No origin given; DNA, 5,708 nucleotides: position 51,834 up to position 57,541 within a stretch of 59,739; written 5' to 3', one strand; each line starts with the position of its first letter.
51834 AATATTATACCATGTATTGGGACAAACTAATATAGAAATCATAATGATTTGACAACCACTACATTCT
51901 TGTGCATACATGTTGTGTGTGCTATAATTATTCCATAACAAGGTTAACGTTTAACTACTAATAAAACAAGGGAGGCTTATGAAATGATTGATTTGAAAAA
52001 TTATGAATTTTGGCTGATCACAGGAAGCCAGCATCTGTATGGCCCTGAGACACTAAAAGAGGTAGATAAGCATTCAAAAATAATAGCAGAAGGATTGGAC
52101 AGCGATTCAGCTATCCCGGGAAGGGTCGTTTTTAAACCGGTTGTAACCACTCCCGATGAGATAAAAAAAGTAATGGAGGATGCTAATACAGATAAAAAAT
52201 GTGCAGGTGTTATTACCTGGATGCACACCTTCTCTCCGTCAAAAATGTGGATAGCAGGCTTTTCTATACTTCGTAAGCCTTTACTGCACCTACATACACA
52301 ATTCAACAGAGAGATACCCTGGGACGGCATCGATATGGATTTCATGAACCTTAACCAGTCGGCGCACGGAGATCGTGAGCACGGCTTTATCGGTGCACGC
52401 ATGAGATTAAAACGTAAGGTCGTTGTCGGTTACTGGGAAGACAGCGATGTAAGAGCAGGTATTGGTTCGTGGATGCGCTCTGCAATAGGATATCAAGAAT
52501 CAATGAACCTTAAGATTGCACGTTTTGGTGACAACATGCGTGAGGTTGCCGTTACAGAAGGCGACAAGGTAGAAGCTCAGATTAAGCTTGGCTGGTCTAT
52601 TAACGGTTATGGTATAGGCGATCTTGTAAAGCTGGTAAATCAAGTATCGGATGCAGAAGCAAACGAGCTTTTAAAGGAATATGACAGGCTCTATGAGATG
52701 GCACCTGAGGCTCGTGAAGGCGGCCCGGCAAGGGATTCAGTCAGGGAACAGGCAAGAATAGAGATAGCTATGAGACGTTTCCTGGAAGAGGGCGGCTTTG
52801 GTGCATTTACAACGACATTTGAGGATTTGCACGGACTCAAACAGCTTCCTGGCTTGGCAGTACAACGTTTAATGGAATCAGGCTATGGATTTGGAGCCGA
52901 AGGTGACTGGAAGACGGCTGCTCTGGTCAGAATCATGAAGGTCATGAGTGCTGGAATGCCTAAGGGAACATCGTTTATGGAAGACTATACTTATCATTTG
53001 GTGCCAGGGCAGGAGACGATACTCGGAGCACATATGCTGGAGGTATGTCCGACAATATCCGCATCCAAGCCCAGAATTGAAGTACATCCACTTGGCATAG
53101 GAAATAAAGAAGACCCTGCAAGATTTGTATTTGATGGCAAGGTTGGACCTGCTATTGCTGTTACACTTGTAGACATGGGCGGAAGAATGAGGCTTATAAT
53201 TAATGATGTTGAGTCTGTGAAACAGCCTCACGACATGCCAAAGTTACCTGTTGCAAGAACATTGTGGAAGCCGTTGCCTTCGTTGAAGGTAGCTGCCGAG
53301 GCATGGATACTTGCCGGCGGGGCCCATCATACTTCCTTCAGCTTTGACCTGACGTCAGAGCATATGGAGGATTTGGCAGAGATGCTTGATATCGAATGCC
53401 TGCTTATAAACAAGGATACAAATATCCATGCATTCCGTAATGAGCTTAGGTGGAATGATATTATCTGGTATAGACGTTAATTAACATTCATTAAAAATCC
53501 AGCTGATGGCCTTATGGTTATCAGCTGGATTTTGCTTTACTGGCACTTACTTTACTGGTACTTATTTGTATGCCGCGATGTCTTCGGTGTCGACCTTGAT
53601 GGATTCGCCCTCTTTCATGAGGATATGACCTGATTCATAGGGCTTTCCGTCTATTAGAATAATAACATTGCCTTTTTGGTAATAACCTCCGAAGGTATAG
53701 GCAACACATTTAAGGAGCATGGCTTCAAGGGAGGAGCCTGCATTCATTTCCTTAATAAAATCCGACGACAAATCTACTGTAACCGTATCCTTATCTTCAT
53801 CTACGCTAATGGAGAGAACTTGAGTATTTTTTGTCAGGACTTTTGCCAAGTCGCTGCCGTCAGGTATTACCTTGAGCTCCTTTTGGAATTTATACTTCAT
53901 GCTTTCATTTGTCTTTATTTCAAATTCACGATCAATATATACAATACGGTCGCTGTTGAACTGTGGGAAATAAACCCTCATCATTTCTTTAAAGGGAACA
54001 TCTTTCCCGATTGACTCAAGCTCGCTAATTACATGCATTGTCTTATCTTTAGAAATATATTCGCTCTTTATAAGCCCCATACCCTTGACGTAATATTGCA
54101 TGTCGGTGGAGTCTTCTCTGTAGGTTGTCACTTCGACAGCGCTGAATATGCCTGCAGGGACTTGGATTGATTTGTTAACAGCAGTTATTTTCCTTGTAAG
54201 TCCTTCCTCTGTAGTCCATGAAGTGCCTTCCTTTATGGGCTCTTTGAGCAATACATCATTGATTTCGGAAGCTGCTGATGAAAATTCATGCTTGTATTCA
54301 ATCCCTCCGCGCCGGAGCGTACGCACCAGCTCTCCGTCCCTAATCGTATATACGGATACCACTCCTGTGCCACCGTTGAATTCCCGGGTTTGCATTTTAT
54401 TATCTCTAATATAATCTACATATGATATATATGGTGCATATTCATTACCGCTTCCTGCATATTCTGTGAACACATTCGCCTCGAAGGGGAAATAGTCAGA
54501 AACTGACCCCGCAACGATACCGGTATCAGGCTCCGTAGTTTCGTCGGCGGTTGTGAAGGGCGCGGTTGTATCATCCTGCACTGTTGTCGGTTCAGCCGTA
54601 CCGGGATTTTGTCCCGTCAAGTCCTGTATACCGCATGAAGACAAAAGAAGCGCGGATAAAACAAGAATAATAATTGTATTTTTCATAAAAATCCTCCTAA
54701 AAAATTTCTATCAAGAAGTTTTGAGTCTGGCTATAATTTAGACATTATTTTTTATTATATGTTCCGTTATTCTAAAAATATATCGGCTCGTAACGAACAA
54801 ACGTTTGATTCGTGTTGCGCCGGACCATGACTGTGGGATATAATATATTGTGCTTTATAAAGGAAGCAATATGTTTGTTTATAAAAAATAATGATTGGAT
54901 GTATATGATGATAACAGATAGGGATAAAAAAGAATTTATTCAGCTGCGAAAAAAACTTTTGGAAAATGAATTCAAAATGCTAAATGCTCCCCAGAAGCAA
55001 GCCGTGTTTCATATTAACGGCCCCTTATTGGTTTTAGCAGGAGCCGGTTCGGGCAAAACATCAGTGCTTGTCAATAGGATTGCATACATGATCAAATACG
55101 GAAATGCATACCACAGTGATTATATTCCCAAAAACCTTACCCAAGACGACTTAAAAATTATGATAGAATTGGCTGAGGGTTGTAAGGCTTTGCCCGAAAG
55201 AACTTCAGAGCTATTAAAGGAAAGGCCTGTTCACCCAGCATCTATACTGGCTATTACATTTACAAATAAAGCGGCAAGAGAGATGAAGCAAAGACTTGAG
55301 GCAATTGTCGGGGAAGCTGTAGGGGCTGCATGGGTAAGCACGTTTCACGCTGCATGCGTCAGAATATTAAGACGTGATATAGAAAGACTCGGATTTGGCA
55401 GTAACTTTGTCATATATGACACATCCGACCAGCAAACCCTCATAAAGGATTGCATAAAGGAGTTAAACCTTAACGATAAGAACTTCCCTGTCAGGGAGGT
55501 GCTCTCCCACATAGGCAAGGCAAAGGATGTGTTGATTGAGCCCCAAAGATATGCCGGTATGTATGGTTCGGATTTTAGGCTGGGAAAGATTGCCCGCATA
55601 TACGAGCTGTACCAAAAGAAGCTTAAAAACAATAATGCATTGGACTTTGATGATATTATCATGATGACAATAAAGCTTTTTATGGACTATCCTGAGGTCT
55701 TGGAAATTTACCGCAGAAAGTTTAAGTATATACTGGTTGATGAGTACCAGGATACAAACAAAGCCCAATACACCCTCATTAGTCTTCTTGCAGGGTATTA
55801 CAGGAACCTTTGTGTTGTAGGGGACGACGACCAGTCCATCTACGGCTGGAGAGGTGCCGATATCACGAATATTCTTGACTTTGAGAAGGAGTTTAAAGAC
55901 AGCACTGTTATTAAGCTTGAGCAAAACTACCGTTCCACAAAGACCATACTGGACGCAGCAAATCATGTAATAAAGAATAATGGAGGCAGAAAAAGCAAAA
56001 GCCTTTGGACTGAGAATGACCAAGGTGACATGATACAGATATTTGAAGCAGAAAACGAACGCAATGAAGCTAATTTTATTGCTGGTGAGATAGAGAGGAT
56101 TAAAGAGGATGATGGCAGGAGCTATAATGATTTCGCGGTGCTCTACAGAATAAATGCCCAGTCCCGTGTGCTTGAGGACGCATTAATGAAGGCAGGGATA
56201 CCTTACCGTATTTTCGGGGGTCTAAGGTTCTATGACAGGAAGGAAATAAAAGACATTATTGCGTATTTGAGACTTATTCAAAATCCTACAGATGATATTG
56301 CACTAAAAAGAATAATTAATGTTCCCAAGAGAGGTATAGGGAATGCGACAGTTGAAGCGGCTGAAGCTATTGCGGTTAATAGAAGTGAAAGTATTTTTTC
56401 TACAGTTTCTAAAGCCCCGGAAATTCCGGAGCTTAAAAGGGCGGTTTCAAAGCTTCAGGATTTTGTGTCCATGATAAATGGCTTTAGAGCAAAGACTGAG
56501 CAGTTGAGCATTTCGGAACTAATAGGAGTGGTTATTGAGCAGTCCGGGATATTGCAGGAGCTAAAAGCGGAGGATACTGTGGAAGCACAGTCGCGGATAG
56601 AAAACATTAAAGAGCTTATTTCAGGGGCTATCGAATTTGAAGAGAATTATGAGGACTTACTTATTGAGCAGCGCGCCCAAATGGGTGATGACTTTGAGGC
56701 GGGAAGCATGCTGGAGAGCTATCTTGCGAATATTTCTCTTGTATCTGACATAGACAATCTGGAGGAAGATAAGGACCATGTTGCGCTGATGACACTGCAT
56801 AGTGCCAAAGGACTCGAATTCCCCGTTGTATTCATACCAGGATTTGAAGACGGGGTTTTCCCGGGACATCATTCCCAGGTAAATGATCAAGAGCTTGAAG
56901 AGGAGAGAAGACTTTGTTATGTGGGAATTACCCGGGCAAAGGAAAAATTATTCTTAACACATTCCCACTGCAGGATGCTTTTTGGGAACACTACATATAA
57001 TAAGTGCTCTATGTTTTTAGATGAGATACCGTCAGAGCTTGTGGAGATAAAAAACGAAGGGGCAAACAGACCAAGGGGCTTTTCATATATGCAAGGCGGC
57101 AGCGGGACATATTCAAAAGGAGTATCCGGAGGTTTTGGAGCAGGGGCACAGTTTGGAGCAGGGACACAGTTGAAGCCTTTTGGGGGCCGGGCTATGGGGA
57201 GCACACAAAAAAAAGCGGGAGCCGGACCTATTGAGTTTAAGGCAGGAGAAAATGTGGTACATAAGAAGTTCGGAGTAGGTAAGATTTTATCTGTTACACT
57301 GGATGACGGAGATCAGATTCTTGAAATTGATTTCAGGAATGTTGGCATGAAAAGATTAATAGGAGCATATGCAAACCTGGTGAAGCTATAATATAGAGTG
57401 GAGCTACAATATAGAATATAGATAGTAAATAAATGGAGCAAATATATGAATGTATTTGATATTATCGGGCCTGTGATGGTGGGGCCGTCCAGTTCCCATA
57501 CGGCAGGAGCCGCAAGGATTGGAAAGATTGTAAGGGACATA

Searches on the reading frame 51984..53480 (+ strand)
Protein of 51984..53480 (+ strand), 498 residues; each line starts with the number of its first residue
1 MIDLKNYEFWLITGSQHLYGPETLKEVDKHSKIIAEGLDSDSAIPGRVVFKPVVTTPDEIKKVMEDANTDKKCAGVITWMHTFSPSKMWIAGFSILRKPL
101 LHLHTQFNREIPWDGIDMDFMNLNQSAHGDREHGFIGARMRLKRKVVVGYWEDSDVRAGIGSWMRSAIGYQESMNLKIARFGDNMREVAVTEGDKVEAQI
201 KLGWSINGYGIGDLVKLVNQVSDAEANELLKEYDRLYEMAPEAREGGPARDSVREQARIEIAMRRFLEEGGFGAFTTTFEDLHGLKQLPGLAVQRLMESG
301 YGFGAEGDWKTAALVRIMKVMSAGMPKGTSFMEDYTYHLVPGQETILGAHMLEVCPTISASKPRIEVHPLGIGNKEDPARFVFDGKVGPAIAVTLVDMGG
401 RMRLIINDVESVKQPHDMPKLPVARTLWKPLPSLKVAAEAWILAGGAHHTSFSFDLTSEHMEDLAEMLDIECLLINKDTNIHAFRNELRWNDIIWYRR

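Call 58: search_protein_families(library=pfam, proteins=[window:51984-53480:+], max_evalue=0.001)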
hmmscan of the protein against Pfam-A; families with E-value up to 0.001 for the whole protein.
window:51984-53480:+ (498 aa): 3 families
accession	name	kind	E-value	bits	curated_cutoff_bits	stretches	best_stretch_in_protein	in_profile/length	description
PF02610.21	AraA_N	-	9.1e-85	283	24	1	7-173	1-167/168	L-arabinose isomerase N-terminal domain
PF24856.1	AraA_central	-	1.4e-72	243.4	24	1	177-324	1-148/148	L-arabinose isomerase central domain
PF11762.14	Arabinose_Iso_C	-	1.4e-68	229.6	25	1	328-471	1-144/144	L-arabinose isomerase C-terminal domain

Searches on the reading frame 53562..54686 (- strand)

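Call 58: search_protein_families(library=pfam, proteins=[window:53562-54686:-], max_evalue=0.001)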
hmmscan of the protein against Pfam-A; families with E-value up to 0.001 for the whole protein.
window:53562-54686:- (374 aa): 1 family
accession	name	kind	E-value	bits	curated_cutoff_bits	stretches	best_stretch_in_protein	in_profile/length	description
PF10646.14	Germane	-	1.4e-12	48.6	23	1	238-351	2-117/117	Sporulation and spore germination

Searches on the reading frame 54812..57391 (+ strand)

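Call 35: search_protein_families(library=pfam, proteins=[window:54812-57391:+], max_evalue=0.001)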
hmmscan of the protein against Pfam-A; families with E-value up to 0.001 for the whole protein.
window:54812-57391:+ (859 aa): 6 families
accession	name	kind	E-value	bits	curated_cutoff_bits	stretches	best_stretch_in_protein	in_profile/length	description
PF00580.27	UvrD-helicase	-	9.1e-92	308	23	2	126-362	29-271/271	UvrD/REP helicase N-terminal domain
PF13361.12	UvrD_C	-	7.1e-82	276.1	25.6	1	367-717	1-347/350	UvrD-like helicase C-terminal domain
PF13245.12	AAA_19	-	1.3e-18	67.9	25.1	1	61-345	1-132/134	AAA domain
PF13538.12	UvrD_C_2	-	1.5e-10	41.2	27.4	1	656-715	1-51/52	UvrD-like helicase C-terminal domain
PF21196.3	PcrA_UvrD_tudor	-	9e-10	38.7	23.9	1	812-855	2-45/48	PcrA/UvrD tudor domain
PF01443.25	Viral_helicase1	-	1.4e-05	25.5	21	0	654-714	176-225/228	Viral superfamily 1 RNA helicase core domain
